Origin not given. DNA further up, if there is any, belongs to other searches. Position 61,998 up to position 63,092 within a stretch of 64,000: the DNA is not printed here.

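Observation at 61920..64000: Compositional shift to a likely defence island: comF-like fragment, NYN-LOTUS protein, then type I R-M hsdR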

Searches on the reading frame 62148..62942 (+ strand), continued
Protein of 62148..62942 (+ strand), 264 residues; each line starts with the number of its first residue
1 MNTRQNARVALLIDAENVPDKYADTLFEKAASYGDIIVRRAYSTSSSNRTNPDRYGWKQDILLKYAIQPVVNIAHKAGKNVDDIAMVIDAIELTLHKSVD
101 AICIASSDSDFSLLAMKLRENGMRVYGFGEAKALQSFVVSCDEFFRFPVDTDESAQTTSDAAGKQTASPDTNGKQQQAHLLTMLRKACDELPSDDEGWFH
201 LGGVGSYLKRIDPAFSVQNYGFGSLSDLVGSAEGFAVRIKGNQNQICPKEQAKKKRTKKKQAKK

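Call 51: search_protein_families(library=padloc, alignment_id=A3, max_evalue=1e-10)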
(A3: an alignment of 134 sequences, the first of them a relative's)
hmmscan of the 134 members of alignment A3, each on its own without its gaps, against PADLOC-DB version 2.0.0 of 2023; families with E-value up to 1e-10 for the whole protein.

A. member 1, L001:360-1007:+ (216 aa): 0 families

B. families by the number of members that match (of 134 scanned): 26 families (the first 25 are shown)
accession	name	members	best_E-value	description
PDLC02864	DpdF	3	1.3e-22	DpdF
PDLC03928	PsyrT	3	5.1e-20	-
PDLC02861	DpdF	3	8.1e-16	DpdF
PDLC02503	BrxHI|BrxHII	2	2.6e-31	BrxHI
PDLC03960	SngC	2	1.6e-24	-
PDLC01770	Cas3g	2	2.5e-17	-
PDLC02870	DpdF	2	2.5e-17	DpdF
PDLC02707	PbeA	2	3e-17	PbeA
PDLC01439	typeIV_DinG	2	3.1e-16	CAS-IV-A; associated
PDLC02501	BrxHI|BrxHII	2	9.6e-16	BrxHI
PDLC00938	Cas3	2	3.2e-14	CRISPR-associated helicase Cas3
PDLC00651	ZorB3|ZorB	2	1.5e-12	MotB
PDLC02704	PbeA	2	3.8e-12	PbeA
PDLC02897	DpdJ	2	6.4e-12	DpdJ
PDLC01252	Cas3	1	4e-15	CAS-I; effector_G3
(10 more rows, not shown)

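Call 59: predict_structure(alignment_id=A1)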
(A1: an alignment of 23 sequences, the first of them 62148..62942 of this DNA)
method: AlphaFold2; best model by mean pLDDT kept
length: 264 residues; sequences in the alignment: 23
mean_pLDDT: 84.6   pTM: 0.56
mean pLDDT of the five models: 84.6, 82.5, 82.2, 82.0, 78.7
residues with pLDDT >= 90: 161; 70-90: 56; 50-70: 26; < 50: 21
segments of 3 or more residues with pLDDT < 50: 1-3, 153-170
pLDDT, mean of each block of 10 residues (from residue 1): 75 93 96 95 71 73 85 65 91 95 93 96 97 94 94 45 41 79 96 95 95 89 91 93 92 77 72
secondary structure, 60 per line:
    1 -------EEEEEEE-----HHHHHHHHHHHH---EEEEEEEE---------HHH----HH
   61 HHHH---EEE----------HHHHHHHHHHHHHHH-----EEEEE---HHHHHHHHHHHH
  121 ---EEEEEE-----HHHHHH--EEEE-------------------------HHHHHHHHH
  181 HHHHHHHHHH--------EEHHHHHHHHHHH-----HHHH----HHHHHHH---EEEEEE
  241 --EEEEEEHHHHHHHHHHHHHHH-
elements in order: E8-14 H20-31 E35-42 H59-64 E68-70 H81-95 E101-105 H109-120 E124-129 H135-140 E143-146 H172-190 H201-211 H217-220 H225-231 E235-240 E243-248 H249-263

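Call 61: fold_search(model_id=the predicted structure, library=pdb)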
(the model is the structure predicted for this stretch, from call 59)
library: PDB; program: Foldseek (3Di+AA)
matches with E <= 10: 1647; with E <= 0.001: 5
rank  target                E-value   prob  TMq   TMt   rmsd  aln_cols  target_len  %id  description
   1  2qip                  1.9e-09  1.00  0.46  0.72   3.7       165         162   21  Crystal structure of a protein of unknown function VPA0982 from Vibrio parahaemolyticus RIMD 2210633 (released 2007-07-24)
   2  6fdl_B                1.0e-05  1.00  0.41  0.68   3.6       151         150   14  Crystal structure of the NYN domain of human MARF1 (released 2018-11-07)
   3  5yaa_D                2.1e-05  1.00  0.42  0.70   3.4       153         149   15  Crystal structure of Marf1 NYN domain from Mus musculus (released 2018-10-03)
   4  5yaa_C                3.0e-05  1.00  0.43  0.73   2.9       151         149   15  Crystal structure of Marf1 NYN domain from Mus musculus (released 2018-10-03)
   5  5yaa_A                8.9e-05  1.00  0.42  0.69   3.3       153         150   16  Crystal structure of Marf1 NYN domain from Mus musculus (released 2018-10-03)
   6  5dte_A                1.2e-03  1.00  0.24  0.22   7.0       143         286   16  Crystal Structure of an ABC transporter periplasmic solute binding protein (IPR025997) from Actinobacillus succinogene (released 2015-10-07)
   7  2yvk_A                1.9e-03  0.99  0.26  0.21   5.3       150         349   10  Crystal structure of 5-methylthioribose 1-phosphate isomerase product complex from Bacillus subtilis (released 2008-01-22)
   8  4oo3                  2.1e-03  0.91  0.23  0.15   8.3       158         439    9  Crystal structure of a putative oxidoreductase (PARMER_00841) from Parabacteroides merdae ATCC 43184 at 2.23 A resolutio (released 2014-03-05)
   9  2kzv_MODEL_1_A        2.3e-03  1.00  0.23  0.61   2.7        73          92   33  Solution NMR structure of CV_0373(175-257) protein from Chromobacterium violaceum, Northeast Structural Genomi (released 2010-08-25)
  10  7vz6_D                2.6e-03  1.00  0.34  0.26   5.5       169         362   13  The crystal structure of Non-hydrolyzing UDPGlcNAc 2-epimerase in complex with UDP-glucose (released 2022-11-16)
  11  3ec7_B                4.6e-03  0.99  0.27  0.22   6.4       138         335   14  Crystal Structure of Putative Dehydrogenase from Salmonella typhimurium LT2 (released 2008-09-23)
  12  9qhf_G                4.6e-03  0.97  0.30  0.35   8.4       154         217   14  NorQD complex state 3 from Jhaorihella thermophila (released 2026-03-25)
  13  3v5n_B                4.6e-03  0.80  0.30  0.24  15.5       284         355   12  The crystal structure of oxidoreductase from Sinorhizobium meliloti (released 2012-01-04)
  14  8j2w_A                4.9e-03  0.82  0.25  0.21  16.8       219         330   12  Saccharothrix syringae photocobilins protein, dark state (released 2024-04-10)
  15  7wzd_A                5.2e-03  0.99  0.27  0.22   5.6       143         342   15  Crystal Structure of cis-4,5-dihydrodiol phthalate dehydrogenase from Comamonas testosteroni KF1 (released 2022-09-14)
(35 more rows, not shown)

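Call 68: search_dna_similar(query=window:62148-62942:+, collection=plasmids, mode=protein, max_rows=15)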
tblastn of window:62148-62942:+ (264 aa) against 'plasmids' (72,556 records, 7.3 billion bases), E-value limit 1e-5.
Records with a match: 373; places in all: 380; records where one place covers at least 80% of the query: 339.
Best place of each record, by identity: <60% 373.
By first word of the organism name: Klebsiella 111; Rhizobium 72; Vibrio 46; Sinorhizobium 25; Agrobacterium 9; Enterobacter 9; Photobacterium 8; Ensifer 7; Citrobacter 6; Burkholderia 5; and 43 more.
By predicted mobility (MOB-suite, as given by PLSDB): non-mobilizable 169; conjugative 163; mobilizable 41.
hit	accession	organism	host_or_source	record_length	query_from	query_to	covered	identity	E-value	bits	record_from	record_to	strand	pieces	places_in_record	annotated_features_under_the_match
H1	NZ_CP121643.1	Rhizobium sp. CC1099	Onobrychis viciifolia,cell culture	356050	5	238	89%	39.6%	8e-38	147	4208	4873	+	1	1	NYN domain-containing protein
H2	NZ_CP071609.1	Rhizobium binae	lentil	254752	5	238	89%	39.3%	1e-37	147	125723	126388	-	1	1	NYN domain-containing protein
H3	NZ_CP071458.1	Rhizobium lentis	lentil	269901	5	238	89%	39.3%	1e-37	147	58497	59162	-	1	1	NYN domain-containing protein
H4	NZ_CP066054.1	Brucella anthropi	-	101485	1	243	92%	37.8%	1e-36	144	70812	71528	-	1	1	NYN domain-containing protein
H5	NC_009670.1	Brucella anthropi ATCC 49188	-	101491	1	243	92%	37.8%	1e-36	144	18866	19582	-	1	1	NYN domain-containing protein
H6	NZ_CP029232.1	Sinorhizobium fredii CCBAU 45436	Glycine max,cell culture,plant root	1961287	1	244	92%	37.3%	3e-37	146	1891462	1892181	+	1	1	record has no annotation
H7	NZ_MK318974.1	Rhizobium rhizogenes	-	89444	9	241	88%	39.1%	9e-41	156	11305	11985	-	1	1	NYN domain-containing protein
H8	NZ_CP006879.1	Rhizobium gallicum bv. gallicum R602sp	Phaseolus vulgaris,whole ...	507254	5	238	89%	38.9%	2e-37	147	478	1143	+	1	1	NYN domain-containing protein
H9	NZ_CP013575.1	Rhizobium phaseoli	Phaseolus vulgaris,Whole ...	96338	1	246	93%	36.9%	6e-36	142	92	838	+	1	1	NYN domain-containing protein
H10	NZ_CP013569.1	Rhizobium phaseoli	Phaseolus vulgaris,Whole ...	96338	1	246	93%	36.9%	6e-36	142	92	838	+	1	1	NYN domain-containing protein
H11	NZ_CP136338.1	Piscinibacter gummiphilus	single cell,soil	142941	3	244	92%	37.4%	6e-36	142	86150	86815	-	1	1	NYN domain-containing protein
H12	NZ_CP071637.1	Rhizobium sp. NZLR1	lentil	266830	5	245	91%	37.5%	3e-38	149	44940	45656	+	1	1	NYN domain-containing protein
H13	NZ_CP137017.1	Sinorhizobium fredii GR64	Phaseolus vulgaris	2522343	1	244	92%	36.9%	2e-36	144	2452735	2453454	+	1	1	record has no annotation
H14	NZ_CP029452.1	Sinorhizobium fredii CCBAU 25509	Glycine soja,cell culture,plant root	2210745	1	243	92%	37.1%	1e-36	144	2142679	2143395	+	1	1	record has no annotation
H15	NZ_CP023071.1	Sinorhizobium fredii CCBAU 83666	G.max,nodule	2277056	1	243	92%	37.1%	1e-36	144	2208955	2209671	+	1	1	record has no annotation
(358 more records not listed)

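Call 69: search_dna_similar(query=window:62148-62942:+, collection=phages, mode=protein, max_rows=10)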
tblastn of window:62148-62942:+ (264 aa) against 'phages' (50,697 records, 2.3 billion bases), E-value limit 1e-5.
Records with a match: 7; places in all: 7; records where one place covers at least 80% of the query: 6.
Best place of each record, by identity: <60% 7.
By first word of the organism name: Bacteriophage 5; Klebsiella 2.
By host as written in the record: - 5; Klebsiella pneumoniae strain 4011 1; Klebsiella pneumoniae strain 9362 1.
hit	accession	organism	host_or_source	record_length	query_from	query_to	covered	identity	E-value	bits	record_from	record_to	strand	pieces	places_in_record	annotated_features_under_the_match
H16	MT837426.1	Bacteriophage sp.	human fecal samples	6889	5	246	92%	34.5%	1e-30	125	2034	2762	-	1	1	record has no annotation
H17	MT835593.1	Bacteriophage sp.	human fecal samples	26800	6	237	88%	34.0%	2e-34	136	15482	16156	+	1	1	record has no annotation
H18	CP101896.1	Klebsiella phage GArcari-2022b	Klebsiella pneumoniae strain 4011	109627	8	229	84%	35.1%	2e-32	130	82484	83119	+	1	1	record has no annotation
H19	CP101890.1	Klebsiella phage GArcari-2022a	Klebsiella pneumoniae strain 9362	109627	8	229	84%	35.1%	2e-32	130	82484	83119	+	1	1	record has no annotation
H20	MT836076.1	Bacteriophage sp.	human fecal samples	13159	7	241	89%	32.5%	4e-32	129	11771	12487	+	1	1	record has no annotation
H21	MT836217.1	Bacteriophage sp.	human fecal samples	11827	5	229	85%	29.8%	2e-28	119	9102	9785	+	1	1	record has no annotation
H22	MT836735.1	Bacteriophage sp.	human fecal samples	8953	53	229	67%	29.5%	3e-8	60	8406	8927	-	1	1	record has no annotation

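Call 70: search_dna_similar(query=window:62148-62942:+, collection=plasmids, mode=protein, max_rows=40, rows=spread)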
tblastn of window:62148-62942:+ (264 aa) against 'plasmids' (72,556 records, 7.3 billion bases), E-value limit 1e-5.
Records with a match: 373; places in all: 380; records where one place covers at least 80% of the query: 339.
Best place of each record, by identity: <60% 373.
By first word of the organism name: Klebsiella 111; Rhizobium 72; Vibrio 46; Sinorhizobium 25; Agrobacterium 9; Enterobacter 9; Photobacterium 8; Ensifer 7; Citrobacter 6; Burkholderia 5; and 43 more.
By predicted mobility (MOB-suite, as given by PLSDB): non-mobilizable 169; conjugative 163; mobilizable 41.
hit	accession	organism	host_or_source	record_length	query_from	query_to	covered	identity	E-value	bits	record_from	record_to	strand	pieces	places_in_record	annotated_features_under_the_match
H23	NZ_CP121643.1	Rhizobium sp. CC1099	Onobrychis viciifolia,cell culture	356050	5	238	89%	39.6%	8e-38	147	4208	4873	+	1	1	NYN domain-containing protein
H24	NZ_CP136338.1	Piscinibacter gummiphilus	single cell,soil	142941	3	244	92%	37.4%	6e-36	142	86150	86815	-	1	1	NYN domain-containing protein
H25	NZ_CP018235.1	Rhizobium leguminosarum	Vavilovia formosa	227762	5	238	89%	38.5%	5e-37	145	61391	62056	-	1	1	NYN domain-containing protein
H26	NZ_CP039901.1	Agrobacterium tumefaciens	-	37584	9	245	90%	37.6%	9e-41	156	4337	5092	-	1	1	NYN domain-containing protein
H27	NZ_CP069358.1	Microvirga sp. VF16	Vachellia farnesiana,Cell culture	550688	5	237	88%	38.2%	7e-36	142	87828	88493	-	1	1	NYN domain-containing protein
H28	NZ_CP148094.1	Rhizobium sp. T1470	-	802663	5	238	89%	37.6%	3e-36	143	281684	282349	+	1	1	NYN domain-containing protein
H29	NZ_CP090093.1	Rhizobium leguminosarum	Galega,Cell culture,Plant nodule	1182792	9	246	90%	36.6%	1e-33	135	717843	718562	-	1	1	record has no annotation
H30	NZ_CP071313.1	Rhizobium sp. X9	cell culture,polluted mud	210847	9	229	84%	39.3%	4e-35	140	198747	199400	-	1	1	NYN domain-containing protein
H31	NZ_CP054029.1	Rhizobium hidalgonense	Pisum sativum l. (pea),Pure culture,Pea ...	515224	1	232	88%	37.2%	2e-34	138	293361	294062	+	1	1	NYN domain-containing protein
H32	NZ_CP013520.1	Rhizobium sp. N113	Phaseolus vulgaris,Whole ...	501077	1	237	90%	36.3%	4e-33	134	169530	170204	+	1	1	NYN domain-containing protein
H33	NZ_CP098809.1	Ensifer adhaerens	whole organism,soil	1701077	8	238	88%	37.2%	1e-35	141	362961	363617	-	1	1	none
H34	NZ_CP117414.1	Sphingomonas naphthae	Single cell,Oil contaminated soil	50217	8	248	91%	35.1%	9e-32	130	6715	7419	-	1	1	NYN domain-containing protein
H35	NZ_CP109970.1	Agrobacterium salinitolerans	-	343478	9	246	90%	35.2%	8e-35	139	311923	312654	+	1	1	NYN domain-containing protein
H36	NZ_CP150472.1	Vibrio harveyi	Lateolabrax maculatus,cell culture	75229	8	237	87%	35.7%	6e-34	136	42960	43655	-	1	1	NYN domain-containing protein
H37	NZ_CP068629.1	Vibrio parahaemolyticus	Penaeus vannamei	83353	6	228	84%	36.8%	1e-32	132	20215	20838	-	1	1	NYN domain-containing protein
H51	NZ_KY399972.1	Enterobacter cloacae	Homo sapiens,Culture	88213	1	231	88%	33.8%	4e-32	131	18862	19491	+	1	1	NYN domain-containing protein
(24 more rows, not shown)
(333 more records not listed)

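Call 71: get_annotated_region(hit=H51, flank=6000)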
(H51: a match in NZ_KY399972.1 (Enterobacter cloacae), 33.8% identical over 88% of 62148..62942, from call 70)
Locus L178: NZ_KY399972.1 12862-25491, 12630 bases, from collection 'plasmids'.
description: Enterobacter cloacae strain EClY2402 plasmid pKPC2_EClY2402, complete sequence
organism: Enterobacter cloacae (NCBI taxid 550)
taxonomy: Bacteria; Pseudomonadota; Gammaproteobacteria; Enterobacterales; Enterobacteriaceae; Enterobacter; Enterobacter cloacae
host: -; source: Homo sapiens,Culture; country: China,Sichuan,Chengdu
typing (MOB-suite, as given by PLSDB): conjugative; replicon IncFII,IncU; relaxase MOBF; mating-pair formation MPF_F
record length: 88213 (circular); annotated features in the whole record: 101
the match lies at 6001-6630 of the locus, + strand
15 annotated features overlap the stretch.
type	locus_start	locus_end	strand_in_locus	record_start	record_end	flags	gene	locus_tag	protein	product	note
CDS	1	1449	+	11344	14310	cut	-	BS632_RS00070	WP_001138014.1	Tn3-like element TnAs1 family transposase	GO:0006313 - DNA transposition [Evidence IEA]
CDS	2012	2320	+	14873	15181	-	-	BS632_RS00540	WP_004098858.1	hypothetical protein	-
CDS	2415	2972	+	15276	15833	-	-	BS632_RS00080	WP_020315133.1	phospholipase D family protein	-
CDS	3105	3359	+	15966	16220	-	repA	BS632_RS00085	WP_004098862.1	replication regulatory protein RepA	-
CDS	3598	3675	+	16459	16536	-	tap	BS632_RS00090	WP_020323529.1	RepA leader peptide Tap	GO:0006276 - plasmid maintenance [Evidence IEA]; GO:0031556 - transcriptional attenuation by ribosome [Evidence IEA]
CDS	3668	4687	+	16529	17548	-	repA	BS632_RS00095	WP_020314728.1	plasmid replication initiator RepA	-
CDS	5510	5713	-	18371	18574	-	-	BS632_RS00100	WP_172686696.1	hypothetical protein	-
CDS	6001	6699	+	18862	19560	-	-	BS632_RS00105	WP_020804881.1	NYN domain-containing protein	-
CDS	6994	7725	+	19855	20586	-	-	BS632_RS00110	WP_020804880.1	HNH endonuclease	-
CDS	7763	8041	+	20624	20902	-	-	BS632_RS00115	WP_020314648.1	hypothetical protein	-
CDS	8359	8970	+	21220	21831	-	-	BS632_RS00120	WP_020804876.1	DUF2913 family protein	-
CDS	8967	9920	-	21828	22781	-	-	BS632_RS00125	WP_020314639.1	Rpn family recombination-promoting nuclease/putative transposase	-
CDS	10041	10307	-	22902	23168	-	-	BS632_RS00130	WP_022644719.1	hypothetical protein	-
CDS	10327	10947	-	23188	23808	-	-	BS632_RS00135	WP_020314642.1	recombinase family protein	-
CDS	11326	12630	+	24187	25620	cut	-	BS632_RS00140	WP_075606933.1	DNA cytosine methyltransferase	-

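Call 72: get_annotated_region(hit=H37, flank=6000)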
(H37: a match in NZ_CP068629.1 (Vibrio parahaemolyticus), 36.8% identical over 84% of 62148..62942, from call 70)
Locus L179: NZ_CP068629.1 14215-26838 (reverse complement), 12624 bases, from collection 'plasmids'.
description: Vibrio parahaemolyticus strain LH80 plasmid pLH80-1, complete sequence
organism: Vibrio parahaemolyticus (NCBI taxid 670)
taxonomy: Bacteria; Pseudomonadota; Gammaproteobacteria; Vibrionales; Vibrionaceae; Vibrio; Vibrio parahaemolyticus
host: -; source: Penaeus vannamei; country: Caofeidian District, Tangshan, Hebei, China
typing (MOB-suite, as given by PLSDB): non-mobilizable; replicon rep_cluster_1134; mating-pair formation MPF_F
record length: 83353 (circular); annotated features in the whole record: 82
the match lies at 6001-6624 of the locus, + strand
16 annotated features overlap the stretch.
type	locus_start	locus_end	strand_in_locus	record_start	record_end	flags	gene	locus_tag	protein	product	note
CDS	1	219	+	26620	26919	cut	-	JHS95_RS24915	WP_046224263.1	hypothetical protein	-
CDS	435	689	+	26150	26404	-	-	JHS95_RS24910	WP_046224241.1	hypothetical protein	-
CDS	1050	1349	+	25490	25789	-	-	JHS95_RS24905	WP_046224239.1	hypothetical protein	-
CDS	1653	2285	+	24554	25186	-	-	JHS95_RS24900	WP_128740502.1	hypothetical protein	-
CDS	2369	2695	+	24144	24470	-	-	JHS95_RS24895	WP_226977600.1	hypothetical protein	-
CDS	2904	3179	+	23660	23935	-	-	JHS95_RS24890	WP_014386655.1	hypothetical protein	-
CDS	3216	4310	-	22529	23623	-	-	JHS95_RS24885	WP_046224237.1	hypothetical protein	-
CDS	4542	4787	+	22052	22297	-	-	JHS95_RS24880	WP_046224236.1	hypothetical protein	-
CDS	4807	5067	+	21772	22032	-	-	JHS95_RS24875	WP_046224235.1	hypothetical protein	-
CDS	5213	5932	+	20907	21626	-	-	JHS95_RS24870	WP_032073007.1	hypothetical protein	-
CDS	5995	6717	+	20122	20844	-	-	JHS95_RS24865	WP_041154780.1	NYN domain-containing protein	-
CDS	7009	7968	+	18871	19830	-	-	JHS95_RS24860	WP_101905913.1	radical SAM protein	-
CDS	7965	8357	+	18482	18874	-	-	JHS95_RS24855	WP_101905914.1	DUF6375 family protein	-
CDS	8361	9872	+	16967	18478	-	-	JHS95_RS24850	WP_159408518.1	hypothetical protein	-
CDS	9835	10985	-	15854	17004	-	-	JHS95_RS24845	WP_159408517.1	IS3 family transposase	-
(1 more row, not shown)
